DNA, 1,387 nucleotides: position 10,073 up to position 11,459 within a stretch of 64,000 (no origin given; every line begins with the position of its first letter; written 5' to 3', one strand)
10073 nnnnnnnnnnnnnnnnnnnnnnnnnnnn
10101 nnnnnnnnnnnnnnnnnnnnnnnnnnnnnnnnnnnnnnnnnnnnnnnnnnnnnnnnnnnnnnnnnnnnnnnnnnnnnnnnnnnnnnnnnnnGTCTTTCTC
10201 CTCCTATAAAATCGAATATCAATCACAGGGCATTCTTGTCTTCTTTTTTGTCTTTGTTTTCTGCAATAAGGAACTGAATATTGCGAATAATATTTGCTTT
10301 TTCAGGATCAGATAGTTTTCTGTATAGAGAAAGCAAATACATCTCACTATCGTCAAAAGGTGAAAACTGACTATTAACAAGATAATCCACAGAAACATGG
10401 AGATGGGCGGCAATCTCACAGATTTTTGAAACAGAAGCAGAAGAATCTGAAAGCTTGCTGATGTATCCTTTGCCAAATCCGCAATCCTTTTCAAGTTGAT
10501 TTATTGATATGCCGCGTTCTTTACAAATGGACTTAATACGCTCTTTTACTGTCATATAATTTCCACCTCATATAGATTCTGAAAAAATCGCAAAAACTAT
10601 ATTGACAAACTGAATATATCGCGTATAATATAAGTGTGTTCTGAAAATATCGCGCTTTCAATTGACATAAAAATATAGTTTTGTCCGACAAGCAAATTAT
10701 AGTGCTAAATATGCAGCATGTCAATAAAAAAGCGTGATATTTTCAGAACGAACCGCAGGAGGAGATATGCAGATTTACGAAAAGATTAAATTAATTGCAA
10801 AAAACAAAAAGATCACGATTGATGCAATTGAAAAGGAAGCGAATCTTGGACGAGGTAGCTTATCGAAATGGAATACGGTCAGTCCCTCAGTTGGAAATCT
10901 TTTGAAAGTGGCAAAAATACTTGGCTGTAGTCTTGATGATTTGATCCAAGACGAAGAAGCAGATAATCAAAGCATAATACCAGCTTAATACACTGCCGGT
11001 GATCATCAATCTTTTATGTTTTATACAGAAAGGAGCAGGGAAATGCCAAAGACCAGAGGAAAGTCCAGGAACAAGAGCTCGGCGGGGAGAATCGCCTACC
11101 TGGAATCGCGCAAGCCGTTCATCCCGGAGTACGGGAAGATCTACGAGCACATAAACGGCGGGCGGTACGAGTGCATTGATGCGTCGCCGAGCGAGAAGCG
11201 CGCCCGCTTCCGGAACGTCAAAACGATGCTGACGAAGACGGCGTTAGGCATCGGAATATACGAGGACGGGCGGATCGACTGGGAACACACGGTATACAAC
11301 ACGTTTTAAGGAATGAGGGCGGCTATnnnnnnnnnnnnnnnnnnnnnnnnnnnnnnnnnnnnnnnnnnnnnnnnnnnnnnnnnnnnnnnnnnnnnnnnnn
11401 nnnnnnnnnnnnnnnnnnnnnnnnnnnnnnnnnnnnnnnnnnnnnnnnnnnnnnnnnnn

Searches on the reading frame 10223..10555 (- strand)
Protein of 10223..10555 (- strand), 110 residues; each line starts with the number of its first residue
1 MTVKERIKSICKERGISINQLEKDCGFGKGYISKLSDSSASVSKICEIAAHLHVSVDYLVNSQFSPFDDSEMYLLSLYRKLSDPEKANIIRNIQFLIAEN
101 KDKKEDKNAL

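Call 3: search_protein_families(library=pfam, proteins=[window:10223-10555:-], max_evalue=1)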
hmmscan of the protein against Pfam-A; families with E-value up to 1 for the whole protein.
window:10223-10555:- (110 aa): 6 families
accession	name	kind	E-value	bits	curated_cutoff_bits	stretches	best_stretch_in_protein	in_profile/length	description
PF01381.28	HTH_3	-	0.00012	22.5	23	1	7-59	1-55/55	Helix-turn-helix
PF13443.12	HTH_26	-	0.00081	20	22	1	6-38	1-33/63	Cro/C1-type HTH DNA-binding domain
PF24028.1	DUF7339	-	0.002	18.6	27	1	5-93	8-86/115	Domain of unknown function (DUF7339)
PF12844.13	HTH_19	-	0.0042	17.4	30.2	1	5-35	2-32/64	Helix-turn-helix domain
PF06628.17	Catalase-rel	-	0.098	13.3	30.1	1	77-98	14-35/65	Catalase-related immune-responsive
PF13560.12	HTH_31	-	0.17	12.6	27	1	6-36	5-35/64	Helix-turn-helix domain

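Call 4: search_protein_families(library=phrogs, proteins=[window:10223-10555:-], max_evalue=1)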
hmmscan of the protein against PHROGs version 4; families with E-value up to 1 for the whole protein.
window:10223-10555:- (110 aa): 15 families
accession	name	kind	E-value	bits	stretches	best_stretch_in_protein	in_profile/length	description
phrog_8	-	transcription regulation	2.9e-14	54.3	1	1-83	75-150/346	transcriptional regulator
phrog_18248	-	transcription regulation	7.3e-11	42.7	1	1-61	1-61/264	transcriptional regulator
phrog_4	-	transcription regulation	7e-08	32.8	1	1-82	135-205/400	transcriptional repressor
phrog_2439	-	transcription regulation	1.4e-05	25.1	1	5-73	10-79/367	transcriptional regulator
phrog_3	-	transcription regulation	0.00081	20.3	1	1-68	87-157/430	transcriptional repressor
phrog_1415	-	unknown function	0.00094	20.3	1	4-105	7-98/115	-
phrog_4779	-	transcription regulation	0.0029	19.1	1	1-39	1-39/98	transcriptional regulator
phrog_2967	-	transcription regulation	0.0036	17.9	1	4-90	12-99/225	transcriptional regulator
phrog_1373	-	transcription regulation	0.007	17.4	1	3-62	64-125/166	transcriptional regulator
phrog_34939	-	unknown function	0.011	16.4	1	2-62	9-72/280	-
phrog_1994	-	DNA, RNA and nucleotide metabolism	0.025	15.5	1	5-63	2-62/170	DNA binding protein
phrog_3037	-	transcription regulation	0.032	15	1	2-63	26-78/189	transcriptional repressor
phrog_11451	-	transcription regulation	0.068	14.6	1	5-47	8-50/98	CI-like repressor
phrog_5823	-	transcription regulation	0.1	12.7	1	1-84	5-94/404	transcriptional regulator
phrog_36988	-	unknown function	0.19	13.2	1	3-61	11-67/105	-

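Call 5: search_protein_families(library=padloc, proteins=[window:10223-10555:-], max_evalue=1)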
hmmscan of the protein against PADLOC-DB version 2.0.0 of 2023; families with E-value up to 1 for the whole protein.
window:10223-10555:- (110 aa): 4 families
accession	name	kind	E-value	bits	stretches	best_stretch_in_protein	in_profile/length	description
PDLC04142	capH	-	2.2e-07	29.9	1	2-97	6-99/103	capH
PDLC04775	PDC-M69A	-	8.5e-05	21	1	3-99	8-103/113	-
PDLC03954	RmrA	-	0.00031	17.8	1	5-81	13-87/380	-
PDLC02926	HTH_VI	-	0.0023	16.2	1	4-60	3-61/92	-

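Call 70: search_protein_families(library=ncbifam, proteins=[window:10223-10555:-], max_evalue=0.1)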
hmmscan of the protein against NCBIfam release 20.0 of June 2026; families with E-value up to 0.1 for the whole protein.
window:10223-10555:- (110 aa): 4 families
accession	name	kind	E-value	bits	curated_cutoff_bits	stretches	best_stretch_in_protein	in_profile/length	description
NF041951.1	phage_RstR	subfamily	1.7e-08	34.7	80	1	1-104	1-107/108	RstR family transcriptional repressor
NF006015.0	PRK08154.1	subfamily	0.00014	21.1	204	1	3-100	31-129/314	anaerobic benzoate catabolism transcriptional regulator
NF048000.1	ECH1013_TF_S24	equivalog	0.00019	21.4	300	1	4-102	4-105/204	ECH_1013 family putative transcriptional regulator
NF046032.1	TransRegSlrRBacil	equivalog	0.001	19.1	250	1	10-61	9-63/149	HTH-type transcriptional regulator SlrR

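Call 117: search_protein_families(library=pfam, proteins=[L032:671-1114:+, L031:2782-3177:+, L032:1146-1604:+], max_evalue=0.01)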
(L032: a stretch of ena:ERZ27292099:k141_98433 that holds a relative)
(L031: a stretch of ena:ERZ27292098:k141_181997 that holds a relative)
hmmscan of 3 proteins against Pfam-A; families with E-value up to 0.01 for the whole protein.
L032:671-1114:+ (147 aa): 1 family
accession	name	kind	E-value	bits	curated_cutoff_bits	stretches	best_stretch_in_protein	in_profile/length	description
PF09811.14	Yae1_N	-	3.2e-05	24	27.5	2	95-131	1-37/39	Essential protein Yae1, N terminal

L031:2782-3177:+ (131 aa): 0 families

L032:1146-1604:+ (152 aa): 0 families

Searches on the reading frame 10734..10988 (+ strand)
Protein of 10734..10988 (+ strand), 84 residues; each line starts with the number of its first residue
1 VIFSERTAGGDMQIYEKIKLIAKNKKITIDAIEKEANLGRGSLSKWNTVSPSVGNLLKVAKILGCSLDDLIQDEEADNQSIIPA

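Call 3: search_protein_families(library=pfam, proteins=[window:10734-10988:+], max_evalue=1)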
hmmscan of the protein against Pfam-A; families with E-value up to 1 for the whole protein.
window:10734-10988:+ (84 aa): 3 families
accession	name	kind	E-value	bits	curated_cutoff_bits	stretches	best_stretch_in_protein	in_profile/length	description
PF13443.12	HTH_26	-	1.2e-06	29.1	22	1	17-74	1-61/63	Cro/C1-type HTH DNA-binding domain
PF01381.28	HTH_3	-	5.7e-06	26.7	23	1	18-70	1-55/55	Helix-turn-helix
PF12844.13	HTH_19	-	1.3e-05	25.5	30.2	1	15-73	1-61/64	Helix-turn-helix domain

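Call 4: search_protein_families(library=phrogs, proteins=[window:10734-10988:+], max_evalue=1)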
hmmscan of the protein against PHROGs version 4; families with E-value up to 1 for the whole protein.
window:10734-10988:+ (84 aa): 12 families
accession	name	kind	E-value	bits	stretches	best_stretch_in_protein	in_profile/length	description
phrog_18248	-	transcription regulation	2.4e-12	47.6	1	12-72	1-61/264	transcriptional regulator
phrog_8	-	transcription regulation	3.1e-11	44.3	1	11-78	74-143/346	transcriptional regulator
phrog_4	-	transcription regulation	2.6e-07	31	1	12-79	131-200/400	transcriptional repressor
phrog_3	-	transcription regulation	1.2e-06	29.6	1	11-78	86-153/430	transcriptional repressor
phrog_4268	-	transcription regulation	0.0093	17.2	1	12-67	34-89/96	transcriptional repressor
phrog_36988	-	unknown function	0.012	17.1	1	13-74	10-69/105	-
phrog_3557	-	transcription regulation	0.037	15.2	1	5-77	5-78/142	transcriptional regulator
phrog_2967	-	transcription regulation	0.043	14.3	1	12-82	9-84/225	transcriptional regulator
phrog_3037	-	transcription regulation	0.072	13.9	1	44-81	46-85/189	transcriptional repressor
phrog_4583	-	transcription regulation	0.088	13.8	1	50-78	49-77/81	transcriptional repressor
phrog_29047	-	unknown function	0.096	13.6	1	14-68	93-148/159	-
phrog_32773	-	unknown function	0.42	11.7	0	59-73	63-77/111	-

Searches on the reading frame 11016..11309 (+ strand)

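Call 3: search_protein_families(library=pfam, proteins=[window:11016-11309:+], max_evalue=1)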
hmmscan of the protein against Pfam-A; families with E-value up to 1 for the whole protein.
window:11016-11309:+ (97 aa): 2 families
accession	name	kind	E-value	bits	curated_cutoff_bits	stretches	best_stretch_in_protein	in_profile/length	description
PF17172.10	GST_N_4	-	0.012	16.7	30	1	18-76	26-85/99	Glutathione S-transferase N-terminal domain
PF09813.14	Coa3_cc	-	0.17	12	27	1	62-82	9-29/48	Cytochrome c oxidase assembly factor 3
